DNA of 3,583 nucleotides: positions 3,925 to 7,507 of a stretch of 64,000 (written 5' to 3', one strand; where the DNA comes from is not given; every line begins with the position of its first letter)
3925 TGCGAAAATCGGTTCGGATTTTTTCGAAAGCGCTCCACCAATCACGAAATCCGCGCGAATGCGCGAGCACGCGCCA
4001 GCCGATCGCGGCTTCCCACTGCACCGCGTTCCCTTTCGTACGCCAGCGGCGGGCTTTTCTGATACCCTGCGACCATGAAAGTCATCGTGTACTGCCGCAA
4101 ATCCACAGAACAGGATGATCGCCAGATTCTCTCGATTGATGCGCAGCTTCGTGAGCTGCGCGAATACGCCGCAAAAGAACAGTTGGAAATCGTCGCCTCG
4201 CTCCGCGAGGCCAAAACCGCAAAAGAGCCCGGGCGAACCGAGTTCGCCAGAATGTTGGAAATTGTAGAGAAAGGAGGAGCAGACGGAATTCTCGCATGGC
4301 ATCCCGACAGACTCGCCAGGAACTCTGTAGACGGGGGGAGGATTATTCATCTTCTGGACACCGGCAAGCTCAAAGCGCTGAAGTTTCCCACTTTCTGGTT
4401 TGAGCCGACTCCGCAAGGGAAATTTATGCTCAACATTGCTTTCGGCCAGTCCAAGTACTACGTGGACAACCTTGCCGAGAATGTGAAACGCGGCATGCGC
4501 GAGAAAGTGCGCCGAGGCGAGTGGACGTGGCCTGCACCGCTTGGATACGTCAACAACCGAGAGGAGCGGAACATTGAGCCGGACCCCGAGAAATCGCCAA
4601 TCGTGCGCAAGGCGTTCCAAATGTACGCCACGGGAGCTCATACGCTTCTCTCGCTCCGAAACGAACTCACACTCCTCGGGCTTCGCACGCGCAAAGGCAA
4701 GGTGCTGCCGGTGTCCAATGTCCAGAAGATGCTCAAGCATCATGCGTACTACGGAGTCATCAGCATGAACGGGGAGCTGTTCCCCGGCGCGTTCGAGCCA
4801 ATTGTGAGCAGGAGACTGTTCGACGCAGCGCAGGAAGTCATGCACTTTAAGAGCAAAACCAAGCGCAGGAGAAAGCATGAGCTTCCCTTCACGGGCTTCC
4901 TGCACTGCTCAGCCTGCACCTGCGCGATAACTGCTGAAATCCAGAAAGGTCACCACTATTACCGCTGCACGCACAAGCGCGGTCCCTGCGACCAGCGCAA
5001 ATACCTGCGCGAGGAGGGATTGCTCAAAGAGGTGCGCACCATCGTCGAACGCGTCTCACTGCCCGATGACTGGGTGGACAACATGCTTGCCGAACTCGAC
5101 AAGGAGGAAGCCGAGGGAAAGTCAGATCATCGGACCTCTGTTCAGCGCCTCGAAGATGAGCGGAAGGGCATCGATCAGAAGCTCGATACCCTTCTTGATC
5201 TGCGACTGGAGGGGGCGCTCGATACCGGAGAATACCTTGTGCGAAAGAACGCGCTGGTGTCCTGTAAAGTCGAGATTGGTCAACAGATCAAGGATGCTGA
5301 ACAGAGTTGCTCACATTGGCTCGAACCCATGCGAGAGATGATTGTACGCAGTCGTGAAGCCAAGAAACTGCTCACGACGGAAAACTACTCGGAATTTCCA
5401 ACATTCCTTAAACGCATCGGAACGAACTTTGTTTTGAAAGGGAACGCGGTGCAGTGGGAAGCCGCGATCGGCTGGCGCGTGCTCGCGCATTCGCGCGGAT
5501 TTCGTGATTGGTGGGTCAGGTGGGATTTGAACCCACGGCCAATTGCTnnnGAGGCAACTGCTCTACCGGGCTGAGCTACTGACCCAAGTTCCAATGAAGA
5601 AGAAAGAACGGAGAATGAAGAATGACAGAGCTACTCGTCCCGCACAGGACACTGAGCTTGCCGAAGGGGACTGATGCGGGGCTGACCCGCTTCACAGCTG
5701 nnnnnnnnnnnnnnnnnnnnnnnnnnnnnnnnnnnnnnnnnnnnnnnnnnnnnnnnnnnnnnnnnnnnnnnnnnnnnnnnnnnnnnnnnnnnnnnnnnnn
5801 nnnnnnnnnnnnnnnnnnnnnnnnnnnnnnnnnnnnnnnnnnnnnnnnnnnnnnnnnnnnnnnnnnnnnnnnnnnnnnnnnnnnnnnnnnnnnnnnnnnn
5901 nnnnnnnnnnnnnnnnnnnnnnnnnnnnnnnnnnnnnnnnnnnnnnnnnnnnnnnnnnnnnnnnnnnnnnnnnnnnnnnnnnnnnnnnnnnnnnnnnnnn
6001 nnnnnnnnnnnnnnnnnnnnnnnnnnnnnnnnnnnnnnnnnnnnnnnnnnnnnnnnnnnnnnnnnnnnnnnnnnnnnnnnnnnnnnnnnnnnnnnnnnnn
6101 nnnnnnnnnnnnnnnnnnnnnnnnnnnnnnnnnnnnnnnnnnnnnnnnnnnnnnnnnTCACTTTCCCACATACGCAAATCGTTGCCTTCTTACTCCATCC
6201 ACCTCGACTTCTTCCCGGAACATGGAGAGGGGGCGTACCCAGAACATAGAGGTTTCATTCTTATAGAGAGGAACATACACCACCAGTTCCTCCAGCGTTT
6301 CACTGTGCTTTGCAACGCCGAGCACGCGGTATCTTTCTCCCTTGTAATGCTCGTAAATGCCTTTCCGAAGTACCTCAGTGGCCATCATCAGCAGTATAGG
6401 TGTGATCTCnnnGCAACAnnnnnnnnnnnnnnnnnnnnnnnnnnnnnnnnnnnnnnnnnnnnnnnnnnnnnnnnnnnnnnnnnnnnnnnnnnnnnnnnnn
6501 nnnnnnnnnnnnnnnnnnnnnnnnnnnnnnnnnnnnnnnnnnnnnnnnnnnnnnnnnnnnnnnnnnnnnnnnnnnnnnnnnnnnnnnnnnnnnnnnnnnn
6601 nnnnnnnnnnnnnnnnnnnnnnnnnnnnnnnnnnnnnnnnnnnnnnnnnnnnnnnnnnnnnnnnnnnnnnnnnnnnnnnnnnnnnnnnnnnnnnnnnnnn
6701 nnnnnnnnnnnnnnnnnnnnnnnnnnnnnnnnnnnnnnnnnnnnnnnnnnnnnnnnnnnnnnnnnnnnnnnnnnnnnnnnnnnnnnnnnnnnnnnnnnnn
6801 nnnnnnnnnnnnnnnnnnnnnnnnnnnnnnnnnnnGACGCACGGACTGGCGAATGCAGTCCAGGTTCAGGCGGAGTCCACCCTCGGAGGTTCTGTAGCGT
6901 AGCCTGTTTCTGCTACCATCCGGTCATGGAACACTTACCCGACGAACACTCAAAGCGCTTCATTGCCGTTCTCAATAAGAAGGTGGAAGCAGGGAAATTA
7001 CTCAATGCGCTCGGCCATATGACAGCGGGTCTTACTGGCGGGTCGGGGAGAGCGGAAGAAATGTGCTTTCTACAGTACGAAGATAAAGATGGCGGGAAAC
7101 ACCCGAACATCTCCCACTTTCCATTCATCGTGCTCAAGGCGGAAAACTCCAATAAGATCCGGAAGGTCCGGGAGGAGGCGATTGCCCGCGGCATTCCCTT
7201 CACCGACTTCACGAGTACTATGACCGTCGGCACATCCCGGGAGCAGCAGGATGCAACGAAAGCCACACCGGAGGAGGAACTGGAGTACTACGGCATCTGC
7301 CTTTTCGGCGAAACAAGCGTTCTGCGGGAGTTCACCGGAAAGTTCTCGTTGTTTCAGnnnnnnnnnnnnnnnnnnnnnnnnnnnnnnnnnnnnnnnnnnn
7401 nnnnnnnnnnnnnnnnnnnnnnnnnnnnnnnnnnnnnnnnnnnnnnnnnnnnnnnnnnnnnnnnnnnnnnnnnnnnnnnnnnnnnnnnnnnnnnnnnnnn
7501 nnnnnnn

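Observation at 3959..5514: Perfect 79-bp inverted repeat encloses the large serine recombinase gene and completes the 3' end of tRNA-Lys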

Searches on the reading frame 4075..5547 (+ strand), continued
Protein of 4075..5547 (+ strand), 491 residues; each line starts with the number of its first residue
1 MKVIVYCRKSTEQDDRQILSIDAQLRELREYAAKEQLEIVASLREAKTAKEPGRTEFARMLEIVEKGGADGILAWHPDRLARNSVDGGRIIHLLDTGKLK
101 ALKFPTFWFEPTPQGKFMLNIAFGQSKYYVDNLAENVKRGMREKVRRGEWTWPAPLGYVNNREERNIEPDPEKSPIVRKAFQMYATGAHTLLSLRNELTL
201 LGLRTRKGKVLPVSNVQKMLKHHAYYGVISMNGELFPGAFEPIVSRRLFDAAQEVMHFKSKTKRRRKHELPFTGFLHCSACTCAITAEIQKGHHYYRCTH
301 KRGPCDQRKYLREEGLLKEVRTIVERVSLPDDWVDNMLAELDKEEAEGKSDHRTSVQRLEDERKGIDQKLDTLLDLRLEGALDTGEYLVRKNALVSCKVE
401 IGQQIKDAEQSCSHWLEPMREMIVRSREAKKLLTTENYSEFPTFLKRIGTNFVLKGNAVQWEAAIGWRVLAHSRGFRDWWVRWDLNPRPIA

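Call 75: find_encoding_contigs(protein=window:4075-5547:+, flank=9000, max_places=10)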
Protein window:4075-5547:+ (491 aa): 14 contigs read that carry it; 5 places shown.
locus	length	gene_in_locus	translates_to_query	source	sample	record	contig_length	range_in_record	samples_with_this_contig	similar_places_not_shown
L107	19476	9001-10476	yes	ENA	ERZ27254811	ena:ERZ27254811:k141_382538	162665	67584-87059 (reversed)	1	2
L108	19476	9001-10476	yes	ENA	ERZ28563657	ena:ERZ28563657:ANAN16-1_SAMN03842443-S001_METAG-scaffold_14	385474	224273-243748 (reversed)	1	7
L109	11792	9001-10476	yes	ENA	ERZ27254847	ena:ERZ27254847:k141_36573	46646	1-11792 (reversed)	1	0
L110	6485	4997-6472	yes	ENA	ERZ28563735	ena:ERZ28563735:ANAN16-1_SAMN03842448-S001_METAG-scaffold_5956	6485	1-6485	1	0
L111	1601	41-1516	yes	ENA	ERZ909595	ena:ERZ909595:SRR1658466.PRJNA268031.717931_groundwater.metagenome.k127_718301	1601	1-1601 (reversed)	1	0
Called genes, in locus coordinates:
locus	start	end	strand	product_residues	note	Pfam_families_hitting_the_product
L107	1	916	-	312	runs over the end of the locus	PF13793:Pribosyltran_N, PF00156:Pribosyltran, PF14572:Pribosyl_synth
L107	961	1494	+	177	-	PF05239:PRC (faint)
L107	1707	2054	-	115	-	PF01127:Sdh_cyt (weak), PF04956:TrbC, PF18895:T4SS_pilin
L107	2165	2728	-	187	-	-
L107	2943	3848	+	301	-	PF01509:TruB_N, PF16198:TruB_C_2 (weak)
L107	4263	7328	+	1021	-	PF20464:MmeI_N (faint), PF02384:N6_Mtase, PF20473:MmeI_Mtase, PF07669:Eco57I, PF12950:TaqI_C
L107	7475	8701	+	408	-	-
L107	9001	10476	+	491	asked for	PF00239:Resolvase, PF07508:Recombinase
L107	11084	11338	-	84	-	PF07866:DUF1653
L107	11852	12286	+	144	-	PF09391:DUF2000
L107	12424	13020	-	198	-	-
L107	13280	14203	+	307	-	PF02739:5_3_exonuc_N, PF01367:5_3_exonuc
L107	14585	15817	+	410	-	PF02491:SHS2_FTSA, PF06277:EutA (weak), PF06723:MreB_Mbl, PF11104:PilM_2 (weak), PF14450:FtsA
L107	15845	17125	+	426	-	PF00091:Tubulin, PF12327:FtsZ_C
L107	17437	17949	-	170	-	PF22769:DCD, PF00692:dUTPase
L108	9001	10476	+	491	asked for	PF00239:Resolvase, PF07508:Recombinase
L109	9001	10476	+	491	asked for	PF00239:Resolvase, PF07508:Recombinase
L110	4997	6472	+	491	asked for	PF00239:Resolvase, PF07508:Recombinase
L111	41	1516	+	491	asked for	PF00239:Resolvase, PF07508:Recombinase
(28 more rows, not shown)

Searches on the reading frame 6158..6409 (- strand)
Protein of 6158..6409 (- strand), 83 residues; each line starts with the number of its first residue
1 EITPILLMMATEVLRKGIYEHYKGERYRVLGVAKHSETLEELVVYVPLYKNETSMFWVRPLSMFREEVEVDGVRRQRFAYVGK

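Call 7: search_protein_families(library=pfam, proteins=[window:6158-6409:-], max_evalue=0.01)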
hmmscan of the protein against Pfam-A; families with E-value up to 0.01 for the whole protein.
window:6158-6409:- (83 aa): 1 family
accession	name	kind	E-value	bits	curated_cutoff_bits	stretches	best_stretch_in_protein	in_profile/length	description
PF07866.17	DUF1653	-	7.3e-25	87.6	23.5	1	17-79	1-61/62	Protein of unknown function (DUF1653)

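Call 35: find_encoding_contigs(protein=window:6158-6409:-, flank=10000, max_places=10)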
Protein window:6158-6409:- (83 aa): no gene with exactly this product is on record in the collection.

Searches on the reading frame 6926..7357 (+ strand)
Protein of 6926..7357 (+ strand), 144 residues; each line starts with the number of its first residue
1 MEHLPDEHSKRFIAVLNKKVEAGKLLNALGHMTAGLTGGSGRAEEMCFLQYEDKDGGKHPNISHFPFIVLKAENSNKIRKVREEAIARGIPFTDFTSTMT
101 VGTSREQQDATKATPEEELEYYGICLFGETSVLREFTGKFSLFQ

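Call 7: search_protein_families(library=pfam, proteins=[window:6926-7357:+], max_evalue=0.01)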
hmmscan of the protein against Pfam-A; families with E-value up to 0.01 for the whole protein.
window:6926-7357:+ (144 aa): 1 family
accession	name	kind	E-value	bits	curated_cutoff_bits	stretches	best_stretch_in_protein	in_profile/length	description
PF09391.15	DUF2000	-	3.9e-37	127.6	25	1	10-143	1-132/133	Protein of unknown function (DUF2000)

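Call 36: find_encoding_contigs(protein=window:6926-7357:+, flank=10000, max_places=10)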
Protein window:6926-7357:+ (144 aa): 24 contigs read that carry it; 7 places shown.
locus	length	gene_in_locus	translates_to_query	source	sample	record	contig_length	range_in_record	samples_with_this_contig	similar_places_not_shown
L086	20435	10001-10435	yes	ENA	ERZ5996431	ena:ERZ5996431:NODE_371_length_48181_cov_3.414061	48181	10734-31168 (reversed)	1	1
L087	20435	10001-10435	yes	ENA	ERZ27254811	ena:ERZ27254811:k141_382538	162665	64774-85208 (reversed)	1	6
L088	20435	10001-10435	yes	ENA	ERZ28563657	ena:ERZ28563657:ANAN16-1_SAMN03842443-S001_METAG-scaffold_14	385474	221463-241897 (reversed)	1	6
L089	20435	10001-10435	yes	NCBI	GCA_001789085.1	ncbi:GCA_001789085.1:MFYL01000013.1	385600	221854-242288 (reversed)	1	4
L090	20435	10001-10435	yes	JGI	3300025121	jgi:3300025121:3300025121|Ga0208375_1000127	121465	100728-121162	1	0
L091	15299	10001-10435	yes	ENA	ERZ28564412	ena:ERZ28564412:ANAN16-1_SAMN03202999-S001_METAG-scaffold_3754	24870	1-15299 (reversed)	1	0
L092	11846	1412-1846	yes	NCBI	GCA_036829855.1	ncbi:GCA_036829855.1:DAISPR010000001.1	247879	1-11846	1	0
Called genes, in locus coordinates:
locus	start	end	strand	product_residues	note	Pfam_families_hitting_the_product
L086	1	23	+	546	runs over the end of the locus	-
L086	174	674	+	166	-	-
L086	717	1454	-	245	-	PF04402:SIMPL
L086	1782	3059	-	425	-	-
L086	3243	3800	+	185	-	-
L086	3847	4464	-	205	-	-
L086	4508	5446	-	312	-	PF13793:Pribosyltran_N, PF00156:Pribosyltran, PF14572:Pribosyl_synth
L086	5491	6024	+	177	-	PF05239:PRC (faint)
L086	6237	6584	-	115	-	PF01127:Sdh_cyt (weak), PF04956:TrbC, PF18895:T4SS_pilin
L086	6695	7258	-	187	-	-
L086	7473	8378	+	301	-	PF01509:TruB_N, PF16198:TruB_C_2 (weak)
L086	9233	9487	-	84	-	PF07866:DUF1653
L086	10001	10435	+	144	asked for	PF09391:DUF2000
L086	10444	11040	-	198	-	-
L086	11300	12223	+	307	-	PF02739:5_3_exonuc_N, PF01367:5_3_exonuc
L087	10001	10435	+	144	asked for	PF09391:DUF2000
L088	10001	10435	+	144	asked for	PF09391:DUF2000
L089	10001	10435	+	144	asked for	PF09391:DUF2000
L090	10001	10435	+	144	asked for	PF09391:DUF2000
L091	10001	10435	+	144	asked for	PF09391:DUF2000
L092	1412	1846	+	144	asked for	PF09391:DUF2000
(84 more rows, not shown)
